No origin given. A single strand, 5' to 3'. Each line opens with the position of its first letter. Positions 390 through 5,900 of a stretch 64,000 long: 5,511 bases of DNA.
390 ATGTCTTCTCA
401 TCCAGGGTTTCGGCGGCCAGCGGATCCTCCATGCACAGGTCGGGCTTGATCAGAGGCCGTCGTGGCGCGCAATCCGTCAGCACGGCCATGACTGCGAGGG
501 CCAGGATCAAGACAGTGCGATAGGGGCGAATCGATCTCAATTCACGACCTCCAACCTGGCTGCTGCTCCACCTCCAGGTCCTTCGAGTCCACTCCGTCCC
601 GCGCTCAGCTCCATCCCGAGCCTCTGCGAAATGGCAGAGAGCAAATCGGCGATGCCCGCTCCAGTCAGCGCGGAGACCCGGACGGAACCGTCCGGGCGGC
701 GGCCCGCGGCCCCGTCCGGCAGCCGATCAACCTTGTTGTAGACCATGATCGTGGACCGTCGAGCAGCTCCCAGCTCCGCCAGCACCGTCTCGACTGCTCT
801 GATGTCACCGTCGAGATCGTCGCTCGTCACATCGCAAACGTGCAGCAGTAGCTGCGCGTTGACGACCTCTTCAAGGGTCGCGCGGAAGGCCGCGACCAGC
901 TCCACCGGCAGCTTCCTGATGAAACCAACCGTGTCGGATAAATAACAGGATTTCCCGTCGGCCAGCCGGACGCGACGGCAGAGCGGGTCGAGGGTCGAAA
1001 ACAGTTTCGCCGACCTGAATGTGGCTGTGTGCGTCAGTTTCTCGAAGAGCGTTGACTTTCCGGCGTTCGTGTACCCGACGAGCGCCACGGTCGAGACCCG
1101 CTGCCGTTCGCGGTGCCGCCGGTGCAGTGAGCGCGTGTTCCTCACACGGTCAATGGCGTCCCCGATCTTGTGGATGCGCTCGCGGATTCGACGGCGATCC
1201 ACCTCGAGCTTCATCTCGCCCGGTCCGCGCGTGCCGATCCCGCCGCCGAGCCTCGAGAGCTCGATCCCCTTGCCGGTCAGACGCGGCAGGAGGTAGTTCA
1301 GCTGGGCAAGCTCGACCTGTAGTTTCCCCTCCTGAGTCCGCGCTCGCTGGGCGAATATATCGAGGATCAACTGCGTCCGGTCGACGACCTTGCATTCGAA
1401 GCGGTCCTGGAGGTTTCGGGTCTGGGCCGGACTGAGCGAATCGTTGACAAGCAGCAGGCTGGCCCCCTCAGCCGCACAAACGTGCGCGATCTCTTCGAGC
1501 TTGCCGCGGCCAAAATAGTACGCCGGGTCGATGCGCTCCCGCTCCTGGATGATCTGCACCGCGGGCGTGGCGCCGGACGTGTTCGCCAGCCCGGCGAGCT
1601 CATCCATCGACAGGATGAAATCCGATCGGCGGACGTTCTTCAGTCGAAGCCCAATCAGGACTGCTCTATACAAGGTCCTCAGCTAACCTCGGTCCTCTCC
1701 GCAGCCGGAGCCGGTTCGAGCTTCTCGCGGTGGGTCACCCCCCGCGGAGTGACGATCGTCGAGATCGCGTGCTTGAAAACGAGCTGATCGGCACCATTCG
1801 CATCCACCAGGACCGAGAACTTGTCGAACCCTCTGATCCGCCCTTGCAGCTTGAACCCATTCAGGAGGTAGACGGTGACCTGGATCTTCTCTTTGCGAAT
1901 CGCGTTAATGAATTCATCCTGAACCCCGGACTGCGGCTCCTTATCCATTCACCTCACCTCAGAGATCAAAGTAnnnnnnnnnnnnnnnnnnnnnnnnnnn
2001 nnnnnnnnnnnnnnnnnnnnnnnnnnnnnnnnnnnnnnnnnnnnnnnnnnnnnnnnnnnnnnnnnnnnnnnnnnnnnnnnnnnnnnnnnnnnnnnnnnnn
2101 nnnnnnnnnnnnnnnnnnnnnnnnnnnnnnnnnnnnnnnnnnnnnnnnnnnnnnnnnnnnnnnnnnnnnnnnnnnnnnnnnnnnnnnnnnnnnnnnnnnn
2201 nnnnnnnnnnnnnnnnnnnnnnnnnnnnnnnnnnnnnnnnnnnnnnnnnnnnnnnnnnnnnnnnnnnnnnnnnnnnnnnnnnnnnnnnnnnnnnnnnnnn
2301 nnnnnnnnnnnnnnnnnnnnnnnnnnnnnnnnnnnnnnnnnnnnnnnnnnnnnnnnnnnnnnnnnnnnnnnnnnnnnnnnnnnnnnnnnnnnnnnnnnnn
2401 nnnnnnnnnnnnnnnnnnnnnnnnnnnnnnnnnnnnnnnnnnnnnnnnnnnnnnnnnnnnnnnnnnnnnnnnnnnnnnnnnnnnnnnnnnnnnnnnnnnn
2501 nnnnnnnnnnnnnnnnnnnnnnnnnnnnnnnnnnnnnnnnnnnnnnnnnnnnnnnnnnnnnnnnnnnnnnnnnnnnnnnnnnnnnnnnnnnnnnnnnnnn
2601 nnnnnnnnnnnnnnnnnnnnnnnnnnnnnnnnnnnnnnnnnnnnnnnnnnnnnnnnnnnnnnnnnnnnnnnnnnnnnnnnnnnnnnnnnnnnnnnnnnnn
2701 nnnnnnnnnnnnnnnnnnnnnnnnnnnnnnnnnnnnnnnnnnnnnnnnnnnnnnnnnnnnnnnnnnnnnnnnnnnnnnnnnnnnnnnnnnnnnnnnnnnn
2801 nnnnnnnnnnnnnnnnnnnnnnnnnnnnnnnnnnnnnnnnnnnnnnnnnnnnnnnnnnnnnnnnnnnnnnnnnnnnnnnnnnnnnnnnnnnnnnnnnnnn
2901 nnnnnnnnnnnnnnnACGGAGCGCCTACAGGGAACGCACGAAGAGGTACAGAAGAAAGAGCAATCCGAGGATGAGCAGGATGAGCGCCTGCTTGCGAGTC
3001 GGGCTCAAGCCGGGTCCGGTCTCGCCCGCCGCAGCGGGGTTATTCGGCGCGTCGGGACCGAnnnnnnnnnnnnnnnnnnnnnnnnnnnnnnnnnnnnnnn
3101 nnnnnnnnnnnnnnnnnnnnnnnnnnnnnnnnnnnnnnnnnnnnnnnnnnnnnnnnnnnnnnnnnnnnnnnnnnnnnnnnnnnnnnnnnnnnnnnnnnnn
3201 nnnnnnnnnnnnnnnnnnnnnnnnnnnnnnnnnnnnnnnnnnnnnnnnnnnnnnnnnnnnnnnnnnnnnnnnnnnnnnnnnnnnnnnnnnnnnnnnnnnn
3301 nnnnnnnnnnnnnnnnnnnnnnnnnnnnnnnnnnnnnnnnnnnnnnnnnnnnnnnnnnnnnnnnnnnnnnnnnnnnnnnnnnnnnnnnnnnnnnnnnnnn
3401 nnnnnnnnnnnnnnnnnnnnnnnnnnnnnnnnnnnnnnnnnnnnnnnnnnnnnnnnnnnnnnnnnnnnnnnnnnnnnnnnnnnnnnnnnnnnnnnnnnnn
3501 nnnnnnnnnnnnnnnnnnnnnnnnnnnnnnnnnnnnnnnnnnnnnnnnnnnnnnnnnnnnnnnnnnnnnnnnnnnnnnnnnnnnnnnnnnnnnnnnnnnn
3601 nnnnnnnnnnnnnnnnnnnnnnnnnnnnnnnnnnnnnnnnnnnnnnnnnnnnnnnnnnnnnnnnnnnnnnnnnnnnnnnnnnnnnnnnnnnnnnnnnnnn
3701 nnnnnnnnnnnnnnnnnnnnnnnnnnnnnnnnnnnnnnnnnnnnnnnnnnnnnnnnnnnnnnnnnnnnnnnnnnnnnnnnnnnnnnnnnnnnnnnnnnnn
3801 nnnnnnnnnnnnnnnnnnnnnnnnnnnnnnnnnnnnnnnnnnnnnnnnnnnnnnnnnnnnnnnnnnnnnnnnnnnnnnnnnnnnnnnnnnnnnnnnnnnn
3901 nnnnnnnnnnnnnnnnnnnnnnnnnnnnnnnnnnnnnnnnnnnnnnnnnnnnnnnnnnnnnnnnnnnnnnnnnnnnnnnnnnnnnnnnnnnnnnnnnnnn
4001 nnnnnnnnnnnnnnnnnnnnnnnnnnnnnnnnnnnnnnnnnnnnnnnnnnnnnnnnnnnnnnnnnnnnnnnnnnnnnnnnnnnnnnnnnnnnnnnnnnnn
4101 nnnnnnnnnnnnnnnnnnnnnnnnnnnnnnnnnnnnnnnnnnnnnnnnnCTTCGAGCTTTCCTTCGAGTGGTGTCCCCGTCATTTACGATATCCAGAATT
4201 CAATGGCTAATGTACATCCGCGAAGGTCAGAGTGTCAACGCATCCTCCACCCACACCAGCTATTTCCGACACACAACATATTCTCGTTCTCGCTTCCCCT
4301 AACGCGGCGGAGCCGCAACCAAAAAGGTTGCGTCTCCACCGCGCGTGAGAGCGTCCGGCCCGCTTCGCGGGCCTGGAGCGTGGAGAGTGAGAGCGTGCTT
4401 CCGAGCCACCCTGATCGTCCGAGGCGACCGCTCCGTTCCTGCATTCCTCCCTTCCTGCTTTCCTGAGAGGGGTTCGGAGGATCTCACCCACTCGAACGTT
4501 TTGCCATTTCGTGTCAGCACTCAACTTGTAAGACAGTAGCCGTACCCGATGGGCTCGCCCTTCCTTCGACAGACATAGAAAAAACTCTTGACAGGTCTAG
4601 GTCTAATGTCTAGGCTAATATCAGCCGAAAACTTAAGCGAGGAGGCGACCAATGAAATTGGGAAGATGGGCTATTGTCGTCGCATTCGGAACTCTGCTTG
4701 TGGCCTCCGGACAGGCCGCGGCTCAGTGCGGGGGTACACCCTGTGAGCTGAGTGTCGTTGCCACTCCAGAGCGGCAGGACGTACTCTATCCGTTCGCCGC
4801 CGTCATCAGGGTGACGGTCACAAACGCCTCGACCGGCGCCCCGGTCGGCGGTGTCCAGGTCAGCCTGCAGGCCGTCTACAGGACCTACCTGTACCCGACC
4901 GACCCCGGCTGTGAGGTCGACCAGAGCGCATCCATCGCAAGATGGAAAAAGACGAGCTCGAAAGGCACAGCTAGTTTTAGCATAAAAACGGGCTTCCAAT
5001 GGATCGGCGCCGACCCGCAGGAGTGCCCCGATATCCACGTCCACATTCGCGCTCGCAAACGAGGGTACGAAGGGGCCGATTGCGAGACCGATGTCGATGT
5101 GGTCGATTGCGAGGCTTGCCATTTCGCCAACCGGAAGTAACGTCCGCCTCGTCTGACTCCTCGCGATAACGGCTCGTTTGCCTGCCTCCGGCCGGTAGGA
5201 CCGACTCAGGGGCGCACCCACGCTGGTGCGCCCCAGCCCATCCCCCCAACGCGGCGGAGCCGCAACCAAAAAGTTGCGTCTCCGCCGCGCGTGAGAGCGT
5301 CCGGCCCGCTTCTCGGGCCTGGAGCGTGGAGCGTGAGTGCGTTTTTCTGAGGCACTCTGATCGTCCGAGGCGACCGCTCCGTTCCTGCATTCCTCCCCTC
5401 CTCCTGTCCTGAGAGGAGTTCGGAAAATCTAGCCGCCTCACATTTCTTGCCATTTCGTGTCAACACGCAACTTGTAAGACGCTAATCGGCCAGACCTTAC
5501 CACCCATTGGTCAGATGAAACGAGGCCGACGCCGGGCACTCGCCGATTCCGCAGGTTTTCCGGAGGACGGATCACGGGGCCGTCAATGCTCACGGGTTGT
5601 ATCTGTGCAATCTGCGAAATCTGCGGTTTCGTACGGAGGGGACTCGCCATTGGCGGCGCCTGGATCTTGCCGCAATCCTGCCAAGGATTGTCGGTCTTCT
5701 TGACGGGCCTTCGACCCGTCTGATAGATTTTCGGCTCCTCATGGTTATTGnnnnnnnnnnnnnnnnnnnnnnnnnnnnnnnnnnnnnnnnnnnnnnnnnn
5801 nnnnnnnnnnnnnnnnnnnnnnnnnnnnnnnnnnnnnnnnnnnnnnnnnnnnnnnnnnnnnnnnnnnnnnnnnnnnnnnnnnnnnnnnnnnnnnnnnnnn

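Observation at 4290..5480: Two copies of a roughly 245-bp structured element flank a small Cys-rich secreted-protein gene and precede secA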

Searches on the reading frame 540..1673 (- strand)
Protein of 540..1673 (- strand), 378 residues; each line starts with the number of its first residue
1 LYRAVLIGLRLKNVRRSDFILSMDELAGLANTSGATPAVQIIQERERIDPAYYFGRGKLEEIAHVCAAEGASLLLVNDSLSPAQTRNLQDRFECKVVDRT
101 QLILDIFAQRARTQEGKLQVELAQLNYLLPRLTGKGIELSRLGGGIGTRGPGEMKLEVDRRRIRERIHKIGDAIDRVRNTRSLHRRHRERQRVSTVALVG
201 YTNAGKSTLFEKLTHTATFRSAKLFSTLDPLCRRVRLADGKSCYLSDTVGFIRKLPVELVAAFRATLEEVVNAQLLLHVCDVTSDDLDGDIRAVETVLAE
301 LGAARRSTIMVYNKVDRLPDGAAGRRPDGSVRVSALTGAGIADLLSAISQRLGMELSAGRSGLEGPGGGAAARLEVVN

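Call 85: search_protein_families(library=pfam, proteins=[window:540-1673:-], max_evalue=0.00001)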
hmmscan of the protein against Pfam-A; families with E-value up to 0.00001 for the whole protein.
window:540-1673:- (378 aa): 3 families
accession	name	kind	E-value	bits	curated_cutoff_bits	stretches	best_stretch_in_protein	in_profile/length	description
PF13167.11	GTP-bdg_N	-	7.5e-32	110.2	25.4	1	22-108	3-89/89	GTP-binding GTPase N-terminal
PF16360.10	GTP-bdg_M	-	6.7e-31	107.1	29.5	1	110-188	1-79/79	GTP-binding GTPase Middle Region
PF01926.29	MMR_HSR1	-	7.5e-18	65.1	21.9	1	195-314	1-113/113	50S ribosome-binding GTPase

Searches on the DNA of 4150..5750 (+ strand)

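Call 8: search_rna_families(source=window, start=4150, end=5750, threshold=evalue, max_evalue=10)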
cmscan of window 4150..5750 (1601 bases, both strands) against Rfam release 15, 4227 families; matches with E-value up to 10: 5.
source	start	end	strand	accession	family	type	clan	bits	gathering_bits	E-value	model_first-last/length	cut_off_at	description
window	4362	4518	+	RF02259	Vax2os1_1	Gene; lncRNA;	-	19.1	100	6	1-187/187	no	Vax2os1 conserved region 1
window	4295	4351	-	RF03927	MIR538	Gene; miRNA;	-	17.5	100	2.2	1-160/160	no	MIR538 microRNA precursor family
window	4296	4352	-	RF01024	mir-944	Gene; miRNA;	-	17.4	100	9.2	1-88/88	no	mir-944 microRNA precursor family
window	4729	4849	-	RF02830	Scr1601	Gene; sRNA;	-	13.4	100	5.9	1-209/209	no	Streptomyces RNA 1601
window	5519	5566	+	RF01276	sR53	Gene; snRNA; snoRNA; CD-box;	-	12.7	49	5.9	1-60/60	no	Small nucleolar RNA sR53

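Call 56: search_dna_similar(query=window:4296-4540:+, collection=plasmids, mode=distant, max_evalue=0.01)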
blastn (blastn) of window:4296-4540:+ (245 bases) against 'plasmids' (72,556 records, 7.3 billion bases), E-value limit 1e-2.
No match.

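Call 57: search_dna_similar(query=window:4296-4540:+, collection=phages, mode=distant, max_evalue=0.01)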
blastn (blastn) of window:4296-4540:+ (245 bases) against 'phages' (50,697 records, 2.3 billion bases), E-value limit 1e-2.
No match.

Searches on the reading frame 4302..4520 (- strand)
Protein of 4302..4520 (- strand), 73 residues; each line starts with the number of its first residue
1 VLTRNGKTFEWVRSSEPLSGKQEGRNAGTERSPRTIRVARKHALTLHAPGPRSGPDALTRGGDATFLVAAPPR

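Call 14: search_protein_families(library=pfam, proteins=[window:4302-4520:-], max_evalue=0.01)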
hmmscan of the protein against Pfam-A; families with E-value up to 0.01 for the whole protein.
window:4302-4520:- (73 aa): 0 families

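Call 31: find_related_loci(query=A3, collection=viral_contigs, flank=3000)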
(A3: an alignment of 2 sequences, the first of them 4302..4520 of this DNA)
Query A3 (73 aa) in viral_contigs; peptide patterns used: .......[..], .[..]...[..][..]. (x = any residue, [..] = any of these).
84 stretches matched a pattern, but none encodes a relative of the query by tblastn (E <= 1e-3).

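Call 43: search_protein_representatives(alignment_id=A3)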
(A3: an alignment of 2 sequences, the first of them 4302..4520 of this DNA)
Query: 2 sequences, 74 profile positions. Proteins with E-value up to 0.001 (for the whole library): 6; up to 1e-10: 3; up to 1e-30: 0. The best 6 are listed.
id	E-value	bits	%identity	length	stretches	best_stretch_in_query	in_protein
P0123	3.6e-16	74.9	-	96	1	1-60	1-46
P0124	1.3e-13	66.7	-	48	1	30-74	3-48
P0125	4.2e-12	61.9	-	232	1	7-56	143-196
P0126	6.5e-09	51.7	-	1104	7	34-67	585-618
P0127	2.7e-08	49.7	-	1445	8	9-39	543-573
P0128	8.5e-05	38.5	-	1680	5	53-72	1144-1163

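Call 46: find_encoding_contigs(protein=P0125, flank=10000)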
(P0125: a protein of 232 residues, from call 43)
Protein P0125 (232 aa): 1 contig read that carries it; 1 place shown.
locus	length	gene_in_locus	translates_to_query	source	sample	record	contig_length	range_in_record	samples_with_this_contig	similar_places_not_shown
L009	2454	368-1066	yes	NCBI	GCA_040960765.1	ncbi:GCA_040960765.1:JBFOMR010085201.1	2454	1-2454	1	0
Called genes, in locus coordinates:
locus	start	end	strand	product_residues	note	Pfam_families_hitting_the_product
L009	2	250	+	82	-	?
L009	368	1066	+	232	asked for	-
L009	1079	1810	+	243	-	-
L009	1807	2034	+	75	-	-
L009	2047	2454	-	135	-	?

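Call 47: find_encoding_contigs(protein=P0123, flank=10000)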
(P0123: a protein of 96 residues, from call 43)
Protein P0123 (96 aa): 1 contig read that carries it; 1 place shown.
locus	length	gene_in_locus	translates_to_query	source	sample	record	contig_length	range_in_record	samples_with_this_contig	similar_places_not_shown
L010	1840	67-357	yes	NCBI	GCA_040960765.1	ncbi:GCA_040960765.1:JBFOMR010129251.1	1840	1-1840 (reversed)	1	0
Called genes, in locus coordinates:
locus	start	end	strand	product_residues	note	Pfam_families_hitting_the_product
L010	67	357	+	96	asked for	-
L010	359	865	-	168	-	PF00072:Response_reg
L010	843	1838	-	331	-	?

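Call 48: find_encoding_contigs(protein=P0124, flank=10000)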
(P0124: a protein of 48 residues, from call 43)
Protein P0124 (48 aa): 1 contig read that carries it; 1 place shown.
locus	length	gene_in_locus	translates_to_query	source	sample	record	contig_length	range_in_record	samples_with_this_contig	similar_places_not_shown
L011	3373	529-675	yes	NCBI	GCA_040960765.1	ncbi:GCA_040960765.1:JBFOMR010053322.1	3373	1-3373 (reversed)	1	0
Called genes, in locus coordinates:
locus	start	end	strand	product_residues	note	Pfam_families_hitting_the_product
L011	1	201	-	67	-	?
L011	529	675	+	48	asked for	-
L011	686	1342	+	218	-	PF03006:HlyIII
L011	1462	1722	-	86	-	-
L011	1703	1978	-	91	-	-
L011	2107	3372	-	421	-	?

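Call 58: list_cluster_members(proteins=[P0123, P0124, P0125])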
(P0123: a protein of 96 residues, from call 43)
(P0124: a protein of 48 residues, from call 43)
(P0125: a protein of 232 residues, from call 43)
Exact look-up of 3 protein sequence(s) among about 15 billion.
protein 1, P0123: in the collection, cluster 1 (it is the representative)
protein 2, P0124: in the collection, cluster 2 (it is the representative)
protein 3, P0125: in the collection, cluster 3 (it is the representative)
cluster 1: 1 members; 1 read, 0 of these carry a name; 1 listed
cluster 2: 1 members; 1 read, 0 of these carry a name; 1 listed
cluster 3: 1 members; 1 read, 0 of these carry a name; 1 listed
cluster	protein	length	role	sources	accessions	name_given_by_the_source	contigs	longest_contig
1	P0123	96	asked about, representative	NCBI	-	-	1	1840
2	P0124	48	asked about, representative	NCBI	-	-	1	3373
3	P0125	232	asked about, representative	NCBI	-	-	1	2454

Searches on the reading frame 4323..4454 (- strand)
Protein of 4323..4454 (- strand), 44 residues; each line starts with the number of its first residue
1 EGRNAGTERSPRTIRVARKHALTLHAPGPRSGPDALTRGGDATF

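Call 33: find_related_loci(query=A4, collection=viral_contigs, flank=3000)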
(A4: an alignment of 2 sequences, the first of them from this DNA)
Query A4 (44 aa) in viral_contigs; peptide patterns used: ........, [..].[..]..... (x = any residue, [..] = any of these).
8 stretches matched a pattern, but none encodes a relative of the query by tblastn (E <= 1e-3).

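Call 34: find_related_loci(query=A4, collection=metagenome_contigs, flank=5000)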
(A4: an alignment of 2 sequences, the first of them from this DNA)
Query A4 (44 aa) in metagenome_contigs; peptide patterns used: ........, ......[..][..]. (x = any residue, [..] = any of these).
155 stretches matched a pattern; 1 encode a relative of the query (tblastn E <= 1e-3); 1 distinct loci.
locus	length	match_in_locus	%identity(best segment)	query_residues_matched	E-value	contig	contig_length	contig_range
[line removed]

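Call 44: search_protein_families(library=pfam, proteins=[L008:257-1363:-, L008:1186-1971:-], max_evalue=0.001)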
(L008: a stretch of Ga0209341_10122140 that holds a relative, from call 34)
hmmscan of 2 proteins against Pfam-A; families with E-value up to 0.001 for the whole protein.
L008:257-1363:- (369 aa): 1 family
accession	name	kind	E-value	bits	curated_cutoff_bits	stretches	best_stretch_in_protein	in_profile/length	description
PF07592.17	DDE_Tnp_ISAZ013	-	2.7e-109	365.4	26.9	1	56-364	2-308/308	Rhodopirellula transposase DDE domain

L008:1186-1971:- (262 aa): 0 families
